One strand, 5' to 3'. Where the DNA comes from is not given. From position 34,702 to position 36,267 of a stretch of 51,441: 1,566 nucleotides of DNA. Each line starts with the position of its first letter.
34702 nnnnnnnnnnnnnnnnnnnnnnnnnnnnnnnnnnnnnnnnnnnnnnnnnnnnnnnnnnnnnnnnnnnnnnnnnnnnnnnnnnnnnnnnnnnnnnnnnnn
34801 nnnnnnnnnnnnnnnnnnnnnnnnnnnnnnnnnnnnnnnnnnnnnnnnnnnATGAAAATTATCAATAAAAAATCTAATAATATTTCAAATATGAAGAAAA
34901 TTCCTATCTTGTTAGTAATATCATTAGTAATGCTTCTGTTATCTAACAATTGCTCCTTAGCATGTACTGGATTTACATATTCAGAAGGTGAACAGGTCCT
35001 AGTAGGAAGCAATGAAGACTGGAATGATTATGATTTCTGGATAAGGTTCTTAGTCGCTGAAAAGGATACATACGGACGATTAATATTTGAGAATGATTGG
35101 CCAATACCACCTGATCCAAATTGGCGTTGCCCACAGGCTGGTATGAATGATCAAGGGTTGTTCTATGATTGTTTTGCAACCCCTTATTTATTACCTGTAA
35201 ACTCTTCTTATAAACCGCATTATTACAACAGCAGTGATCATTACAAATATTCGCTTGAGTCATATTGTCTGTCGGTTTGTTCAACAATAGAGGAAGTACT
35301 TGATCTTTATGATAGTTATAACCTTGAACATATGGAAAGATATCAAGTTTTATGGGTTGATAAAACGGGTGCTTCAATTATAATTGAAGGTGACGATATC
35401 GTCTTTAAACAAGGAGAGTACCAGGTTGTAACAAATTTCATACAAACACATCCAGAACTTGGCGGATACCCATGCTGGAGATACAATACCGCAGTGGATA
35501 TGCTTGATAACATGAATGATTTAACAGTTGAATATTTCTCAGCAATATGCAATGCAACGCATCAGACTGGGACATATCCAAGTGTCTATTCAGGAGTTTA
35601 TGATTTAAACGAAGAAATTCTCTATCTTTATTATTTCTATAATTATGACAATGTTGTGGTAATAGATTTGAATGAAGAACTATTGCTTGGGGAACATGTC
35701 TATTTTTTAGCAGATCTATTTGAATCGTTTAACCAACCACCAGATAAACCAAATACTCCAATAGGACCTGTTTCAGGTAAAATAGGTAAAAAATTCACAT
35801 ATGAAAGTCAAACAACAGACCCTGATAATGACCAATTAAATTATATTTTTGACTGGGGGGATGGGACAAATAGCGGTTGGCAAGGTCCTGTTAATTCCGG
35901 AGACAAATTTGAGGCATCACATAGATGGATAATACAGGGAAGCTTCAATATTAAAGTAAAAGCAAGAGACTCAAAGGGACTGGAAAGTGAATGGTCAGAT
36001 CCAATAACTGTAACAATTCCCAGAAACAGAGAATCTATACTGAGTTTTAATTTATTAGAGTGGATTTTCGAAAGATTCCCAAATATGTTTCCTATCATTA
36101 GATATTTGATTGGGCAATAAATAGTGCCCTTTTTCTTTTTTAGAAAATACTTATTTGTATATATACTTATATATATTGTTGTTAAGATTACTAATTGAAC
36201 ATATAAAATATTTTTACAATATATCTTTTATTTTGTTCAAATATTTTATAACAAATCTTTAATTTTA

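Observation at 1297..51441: Fourteen unrelated secreted proteins share a C-terminal cassette: PKD-like module, P-R-x-[RK] junction and a terminal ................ tail (candidate sorting/anchoring/processing signal)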

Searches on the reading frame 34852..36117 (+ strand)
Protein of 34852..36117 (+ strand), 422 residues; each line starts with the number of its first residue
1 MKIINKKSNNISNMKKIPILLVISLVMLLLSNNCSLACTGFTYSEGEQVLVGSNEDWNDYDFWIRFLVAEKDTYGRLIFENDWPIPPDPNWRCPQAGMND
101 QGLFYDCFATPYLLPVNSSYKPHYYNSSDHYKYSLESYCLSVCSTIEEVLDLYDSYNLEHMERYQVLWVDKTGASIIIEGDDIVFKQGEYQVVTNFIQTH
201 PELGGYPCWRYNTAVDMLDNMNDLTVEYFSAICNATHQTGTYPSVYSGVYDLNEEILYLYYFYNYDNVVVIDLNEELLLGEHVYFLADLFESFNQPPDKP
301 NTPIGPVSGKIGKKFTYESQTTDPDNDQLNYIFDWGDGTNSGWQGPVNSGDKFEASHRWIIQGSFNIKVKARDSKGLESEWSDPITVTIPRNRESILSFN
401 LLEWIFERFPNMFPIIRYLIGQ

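Call 4: search_protein_families(library=ncbifam, max_evalue=1, proteins=[window:34852-36117:+])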
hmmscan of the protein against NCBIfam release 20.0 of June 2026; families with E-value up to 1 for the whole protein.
window:34852-36117:+ (422 aa): 2 families
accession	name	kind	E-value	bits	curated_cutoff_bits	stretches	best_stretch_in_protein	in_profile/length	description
NF058578.1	CPR_pilus_PamR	equivalog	0.0048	15.8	300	1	333-377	185-228/297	pilus system RbmA-like protein PamR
NF040521.1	C45_proenzyme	subfamily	0.2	11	85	0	37-78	89-135/313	C45 family autoproteolytic acyltransferase/hydrolase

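Call 5: search_protein_families(library=pfam, max_evalue=0.1, proteins=[window:34852-36117:+])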
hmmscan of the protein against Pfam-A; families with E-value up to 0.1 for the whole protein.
window:34852-36117:+ (422 aa): 2 families
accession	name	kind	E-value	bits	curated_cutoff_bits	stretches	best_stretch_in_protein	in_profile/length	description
PF18911.6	PKD_4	-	2.1e-06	28.1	27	1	311-388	16-84/85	PKD domain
PF00801.26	PKD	-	0.00054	20.3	23.5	1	320-380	24-74/80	PKD domain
